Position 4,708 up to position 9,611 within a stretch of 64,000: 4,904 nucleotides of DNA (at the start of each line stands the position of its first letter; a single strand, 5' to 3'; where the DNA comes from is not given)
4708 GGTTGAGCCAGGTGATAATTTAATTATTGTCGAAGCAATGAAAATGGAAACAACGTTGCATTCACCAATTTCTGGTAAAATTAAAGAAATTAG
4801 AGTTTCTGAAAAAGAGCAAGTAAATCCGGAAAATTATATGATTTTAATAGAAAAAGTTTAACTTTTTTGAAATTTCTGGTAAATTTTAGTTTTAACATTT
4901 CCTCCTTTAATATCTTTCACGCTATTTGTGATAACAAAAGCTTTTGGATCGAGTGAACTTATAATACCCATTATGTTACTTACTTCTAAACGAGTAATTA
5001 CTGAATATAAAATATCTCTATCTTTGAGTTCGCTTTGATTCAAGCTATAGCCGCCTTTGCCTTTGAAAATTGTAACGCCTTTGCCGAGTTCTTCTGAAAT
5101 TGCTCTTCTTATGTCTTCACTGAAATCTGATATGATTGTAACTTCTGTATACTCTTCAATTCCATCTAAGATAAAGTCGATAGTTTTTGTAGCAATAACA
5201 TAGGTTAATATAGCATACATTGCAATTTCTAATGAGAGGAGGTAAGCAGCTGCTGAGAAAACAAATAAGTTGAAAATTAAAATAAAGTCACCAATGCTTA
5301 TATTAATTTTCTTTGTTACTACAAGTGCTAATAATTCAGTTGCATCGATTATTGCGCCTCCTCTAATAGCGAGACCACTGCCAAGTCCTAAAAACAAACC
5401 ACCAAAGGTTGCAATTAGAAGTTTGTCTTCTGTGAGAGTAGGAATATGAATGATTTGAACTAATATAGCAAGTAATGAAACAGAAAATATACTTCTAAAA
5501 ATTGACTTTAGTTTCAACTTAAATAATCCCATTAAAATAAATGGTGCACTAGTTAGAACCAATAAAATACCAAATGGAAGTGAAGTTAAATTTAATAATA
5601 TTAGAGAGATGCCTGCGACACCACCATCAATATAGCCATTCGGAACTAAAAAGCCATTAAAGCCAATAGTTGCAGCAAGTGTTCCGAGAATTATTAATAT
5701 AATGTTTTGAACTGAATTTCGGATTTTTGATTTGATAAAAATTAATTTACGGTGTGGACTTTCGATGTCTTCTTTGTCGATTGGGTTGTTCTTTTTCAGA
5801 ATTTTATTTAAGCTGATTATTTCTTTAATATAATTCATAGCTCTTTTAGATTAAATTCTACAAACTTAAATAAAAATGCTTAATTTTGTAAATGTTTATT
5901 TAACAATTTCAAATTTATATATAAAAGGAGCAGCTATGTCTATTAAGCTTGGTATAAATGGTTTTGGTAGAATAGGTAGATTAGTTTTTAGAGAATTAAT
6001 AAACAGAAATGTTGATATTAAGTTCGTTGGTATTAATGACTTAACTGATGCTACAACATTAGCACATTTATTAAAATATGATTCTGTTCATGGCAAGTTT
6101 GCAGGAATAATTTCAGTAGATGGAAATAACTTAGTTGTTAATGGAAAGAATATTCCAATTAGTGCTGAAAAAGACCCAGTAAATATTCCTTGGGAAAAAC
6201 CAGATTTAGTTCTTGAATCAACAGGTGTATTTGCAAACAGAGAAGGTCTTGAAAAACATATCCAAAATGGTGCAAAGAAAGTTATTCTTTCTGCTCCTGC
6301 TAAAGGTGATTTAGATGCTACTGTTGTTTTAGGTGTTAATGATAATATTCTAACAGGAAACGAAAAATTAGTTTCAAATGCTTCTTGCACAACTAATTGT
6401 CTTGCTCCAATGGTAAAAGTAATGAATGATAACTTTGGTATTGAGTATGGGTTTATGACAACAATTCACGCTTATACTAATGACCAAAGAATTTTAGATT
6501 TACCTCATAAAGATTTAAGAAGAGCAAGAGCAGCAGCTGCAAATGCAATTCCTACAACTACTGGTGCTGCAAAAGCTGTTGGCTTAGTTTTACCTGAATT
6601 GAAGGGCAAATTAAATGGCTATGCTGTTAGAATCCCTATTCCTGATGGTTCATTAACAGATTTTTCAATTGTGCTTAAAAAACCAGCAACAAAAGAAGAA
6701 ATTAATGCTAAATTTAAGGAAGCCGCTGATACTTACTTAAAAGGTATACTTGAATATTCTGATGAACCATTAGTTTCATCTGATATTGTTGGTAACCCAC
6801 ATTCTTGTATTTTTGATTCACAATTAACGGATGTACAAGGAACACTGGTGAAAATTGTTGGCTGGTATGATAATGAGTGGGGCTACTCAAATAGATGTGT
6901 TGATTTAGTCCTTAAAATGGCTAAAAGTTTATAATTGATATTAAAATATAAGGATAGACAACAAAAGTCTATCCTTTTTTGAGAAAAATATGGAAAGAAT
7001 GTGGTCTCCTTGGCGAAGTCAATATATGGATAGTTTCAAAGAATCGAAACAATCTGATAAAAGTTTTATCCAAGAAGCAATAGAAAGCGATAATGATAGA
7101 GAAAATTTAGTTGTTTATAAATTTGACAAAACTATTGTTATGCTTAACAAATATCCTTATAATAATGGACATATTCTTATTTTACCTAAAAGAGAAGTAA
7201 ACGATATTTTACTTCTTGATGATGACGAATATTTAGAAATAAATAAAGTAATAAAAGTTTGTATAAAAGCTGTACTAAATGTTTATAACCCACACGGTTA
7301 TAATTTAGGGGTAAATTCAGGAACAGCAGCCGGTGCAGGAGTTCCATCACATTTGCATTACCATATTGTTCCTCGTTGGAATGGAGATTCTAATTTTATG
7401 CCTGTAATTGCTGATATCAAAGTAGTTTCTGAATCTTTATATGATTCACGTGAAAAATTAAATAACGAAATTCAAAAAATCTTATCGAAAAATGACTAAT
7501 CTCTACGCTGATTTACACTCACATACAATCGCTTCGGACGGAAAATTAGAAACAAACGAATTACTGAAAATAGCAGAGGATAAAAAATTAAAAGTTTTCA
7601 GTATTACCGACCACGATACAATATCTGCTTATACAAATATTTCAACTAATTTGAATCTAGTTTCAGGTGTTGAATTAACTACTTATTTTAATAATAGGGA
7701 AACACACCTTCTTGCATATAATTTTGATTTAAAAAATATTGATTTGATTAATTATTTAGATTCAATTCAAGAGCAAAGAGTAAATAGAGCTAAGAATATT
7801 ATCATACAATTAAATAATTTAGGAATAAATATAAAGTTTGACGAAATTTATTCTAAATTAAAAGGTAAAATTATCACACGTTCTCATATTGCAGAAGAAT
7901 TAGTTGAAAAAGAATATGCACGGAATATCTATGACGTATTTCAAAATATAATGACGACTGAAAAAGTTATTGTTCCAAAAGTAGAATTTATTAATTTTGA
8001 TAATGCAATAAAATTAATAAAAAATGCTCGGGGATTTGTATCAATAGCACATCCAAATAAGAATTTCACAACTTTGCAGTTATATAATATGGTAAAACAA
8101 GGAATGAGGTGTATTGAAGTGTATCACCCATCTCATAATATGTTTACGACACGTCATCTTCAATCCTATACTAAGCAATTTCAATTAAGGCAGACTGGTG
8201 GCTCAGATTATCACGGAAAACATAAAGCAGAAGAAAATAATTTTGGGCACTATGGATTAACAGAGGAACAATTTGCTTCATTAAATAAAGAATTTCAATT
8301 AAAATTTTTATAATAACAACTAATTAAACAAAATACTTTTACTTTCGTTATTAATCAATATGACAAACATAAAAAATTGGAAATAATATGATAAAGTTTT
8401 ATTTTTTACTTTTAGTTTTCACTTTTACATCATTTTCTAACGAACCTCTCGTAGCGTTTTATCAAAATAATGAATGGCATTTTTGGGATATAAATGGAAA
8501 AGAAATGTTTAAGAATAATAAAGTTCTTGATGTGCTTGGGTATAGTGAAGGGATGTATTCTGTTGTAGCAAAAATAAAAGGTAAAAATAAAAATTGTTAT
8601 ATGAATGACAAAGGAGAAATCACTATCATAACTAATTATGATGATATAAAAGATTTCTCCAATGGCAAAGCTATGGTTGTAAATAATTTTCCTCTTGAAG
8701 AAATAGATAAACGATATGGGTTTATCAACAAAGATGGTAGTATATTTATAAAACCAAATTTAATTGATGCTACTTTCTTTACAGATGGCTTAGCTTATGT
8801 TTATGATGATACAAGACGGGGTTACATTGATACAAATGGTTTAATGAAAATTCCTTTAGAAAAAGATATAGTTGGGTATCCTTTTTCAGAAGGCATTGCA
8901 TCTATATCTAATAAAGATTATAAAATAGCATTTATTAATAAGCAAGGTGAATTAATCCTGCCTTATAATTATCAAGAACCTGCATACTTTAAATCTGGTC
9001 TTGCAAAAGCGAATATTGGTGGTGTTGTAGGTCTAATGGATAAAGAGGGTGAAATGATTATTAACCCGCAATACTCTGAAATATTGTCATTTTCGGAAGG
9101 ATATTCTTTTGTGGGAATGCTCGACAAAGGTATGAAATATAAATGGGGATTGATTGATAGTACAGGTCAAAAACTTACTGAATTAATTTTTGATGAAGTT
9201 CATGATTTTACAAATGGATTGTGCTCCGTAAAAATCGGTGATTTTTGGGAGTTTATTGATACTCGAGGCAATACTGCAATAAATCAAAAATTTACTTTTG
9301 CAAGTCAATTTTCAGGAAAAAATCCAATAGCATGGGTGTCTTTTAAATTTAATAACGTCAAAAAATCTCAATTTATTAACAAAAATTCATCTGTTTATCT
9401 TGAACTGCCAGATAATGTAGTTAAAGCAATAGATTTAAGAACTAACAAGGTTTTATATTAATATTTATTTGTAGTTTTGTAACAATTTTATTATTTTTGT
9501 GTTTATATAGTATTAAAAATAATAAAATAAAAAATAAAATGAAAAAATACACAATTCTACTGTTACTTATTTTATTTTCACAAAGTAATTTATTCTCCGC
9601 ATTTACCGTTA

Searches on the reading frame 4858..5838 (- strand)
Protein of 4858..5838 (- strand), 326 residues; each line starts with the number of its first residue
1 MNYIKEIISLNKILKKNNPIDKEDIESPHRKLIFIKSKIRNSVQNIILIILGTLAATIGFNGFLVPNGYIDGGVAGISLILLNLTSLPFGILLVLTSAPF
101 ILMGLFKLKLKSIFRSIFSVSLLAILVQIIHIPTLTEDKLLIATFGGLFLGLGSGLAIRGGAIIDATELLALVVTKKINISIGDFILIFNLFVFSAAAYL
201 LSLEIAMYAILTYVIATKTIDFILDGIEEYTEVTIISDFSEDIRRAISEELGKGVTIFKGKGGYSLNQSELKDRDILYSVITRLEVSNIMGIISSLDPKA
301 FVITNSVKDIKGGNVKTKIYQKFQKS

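Call 31: search_protein_families(library=pfam, proteins=[window:4858-5838:-], max_evalue=0.00001)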
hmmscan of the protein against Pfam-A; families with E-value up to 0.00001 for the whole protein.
window:4858-5838:- (326 aa): 2 families
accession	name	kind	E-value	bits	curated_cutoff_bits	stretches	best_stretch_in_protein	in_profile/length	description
PF02588.21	YitT_membrane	-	1.6e-50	171.8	24.3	1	45-247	1-204/205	Uncharacterised 5xTM membrane BCR, YitT family COG1284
PF10035.14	DUF2179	-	1.3e-16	60.6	22.8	1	254-312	2-55/55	Uncharacterized protein conserved in bacteria (DUF2179)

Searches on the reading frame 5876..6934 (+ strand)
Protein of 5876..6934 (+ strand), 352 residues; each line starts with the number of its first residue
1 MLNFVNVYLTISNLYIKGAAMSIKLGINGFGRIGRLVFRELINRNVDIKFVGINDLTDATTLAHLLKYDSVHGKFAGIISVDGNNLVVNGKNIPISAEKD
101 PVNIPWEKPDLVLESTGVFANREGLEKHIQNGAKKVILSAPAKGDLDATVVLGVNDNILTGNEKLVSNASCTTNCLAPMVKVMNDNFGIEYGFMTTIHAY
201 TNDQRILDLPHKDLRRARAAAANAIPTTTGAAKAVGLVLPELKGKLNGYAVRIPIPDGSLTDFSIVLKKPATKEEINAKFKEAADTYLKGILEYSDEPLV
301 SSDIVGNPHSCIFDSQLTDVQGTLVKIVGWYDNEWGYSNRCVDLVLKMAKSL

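Call 31: search_protein_families(library=pfam, proteins=[window:5876-6934:+], max_evalue=0.00001)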
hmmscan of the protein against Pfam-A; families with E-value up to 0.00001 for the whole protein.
window:5876-6934:+ (352 aa): 2 families
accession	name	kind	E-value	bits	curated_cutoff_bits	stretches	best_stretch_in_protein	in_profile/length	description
PF02800.25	Gp_dh_C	-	1.2e-65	220.3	24.4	1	176-331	1-158/158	Glyceraldehyde 3-phosphate dehydrogenase, C-terminal domain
PF00044.30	Gp_dh_N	-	5.8e-35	120.1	31.7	1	23-121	1-100/101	Glyceraldehyde 3-phosphate dehydrogenase, NAD binding domain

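Call 53: find_homologous_proteins(query=window:5936-6931:+, max_evalue=1e-100)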
Query seq(332 aa) (332 aa): 7986 proteins with E <= 1e-100 among 8000 candidates; the best 120 are listed.
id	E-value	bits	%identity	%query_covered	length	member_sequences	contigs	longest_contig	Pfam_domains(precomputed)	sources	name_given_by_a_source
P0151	1.7e-218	742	100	100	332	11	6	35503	PF02800.26,PF00044.31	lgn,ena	-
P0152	1.5e-198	676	90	99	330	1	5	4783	PF02800.26,PF00044.31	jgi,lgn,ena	-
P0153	4.5e-198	675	90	99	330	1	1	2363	PF02800.26,PF00044.31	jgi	jgi:glyceraldehyde 3-phosphate dehydrogenase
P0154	1.1e-180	618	83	99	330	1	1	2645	PF02800.26,PF00044.31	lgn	-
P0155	1.5e-179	614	82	99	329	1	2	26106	PF02800.26,PF00044.31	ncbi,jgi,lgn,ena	jgi:glyceraldehyde 3-phosphate dehydrogenase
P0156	9.0e-179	611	82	99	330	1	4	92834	PF02800.26,PF00044.31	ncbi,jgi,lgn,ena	-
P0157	9.9e-179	611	82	99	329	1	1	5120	PF02800.26,PF00044.31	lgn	-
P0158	6.3e-177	605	80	99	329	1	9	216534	PF02800.26,PF00044.31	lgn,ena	-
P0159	4.0e-176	603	79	99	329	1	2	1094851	PF02800.26,PF00044.31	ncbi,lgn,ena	-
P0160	1.1e-173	595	78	100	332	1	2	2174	PF02800.26,PF00044.31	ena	-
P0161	1.3e-172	591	80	99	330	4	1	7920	PF02800.26,PF00044.31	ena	-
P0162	4.3e-172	590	77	100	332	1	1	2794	PF02800.26,PF00044.31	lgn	-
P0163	1.6e-171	588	78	99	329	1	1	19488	PF02800.26,PF00044.31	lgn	-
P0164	6.3e-171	586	77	99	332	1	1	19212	PF02800.26,PF00044.31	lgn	-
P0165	3.6e-170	583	78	99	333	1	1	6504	PF02800.26,PF00044.31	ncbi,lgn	-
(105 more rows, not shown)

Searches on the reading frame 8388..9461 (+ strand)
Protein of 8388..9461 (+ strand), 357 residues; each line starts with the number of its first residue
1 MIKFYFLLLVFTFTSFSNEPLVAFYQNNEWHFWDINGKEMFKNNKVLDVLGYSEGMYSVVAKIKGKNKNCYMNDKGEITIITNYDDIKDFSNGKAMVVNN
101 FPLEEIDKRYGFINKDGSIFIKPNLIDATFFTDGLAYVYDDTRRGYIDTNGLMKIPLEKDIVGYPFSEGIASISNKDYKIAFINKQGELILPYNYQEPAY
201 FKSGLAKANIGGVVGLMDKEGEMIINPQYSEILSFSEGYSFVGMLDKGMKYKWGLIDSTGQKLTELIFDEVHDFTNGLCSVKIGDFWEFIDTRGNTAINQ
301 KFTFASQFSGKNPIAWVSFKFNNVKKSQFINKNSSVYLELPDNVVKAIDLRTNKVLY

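Call 51: search_protein_families(library=pfam, proteins=[window:8388-9461:+], max_evalue=0.00001)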
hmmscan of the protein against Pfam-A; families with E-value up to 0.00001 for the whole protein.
window:8388-9461:+ (357 aa): 1 family
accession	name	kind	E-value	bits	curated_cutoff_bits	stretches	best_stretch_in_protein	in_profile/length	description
PF14903.11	WG_beta_rep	-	1.3e-40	137.5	25.6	2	253-285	1-33/35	WG containing repeat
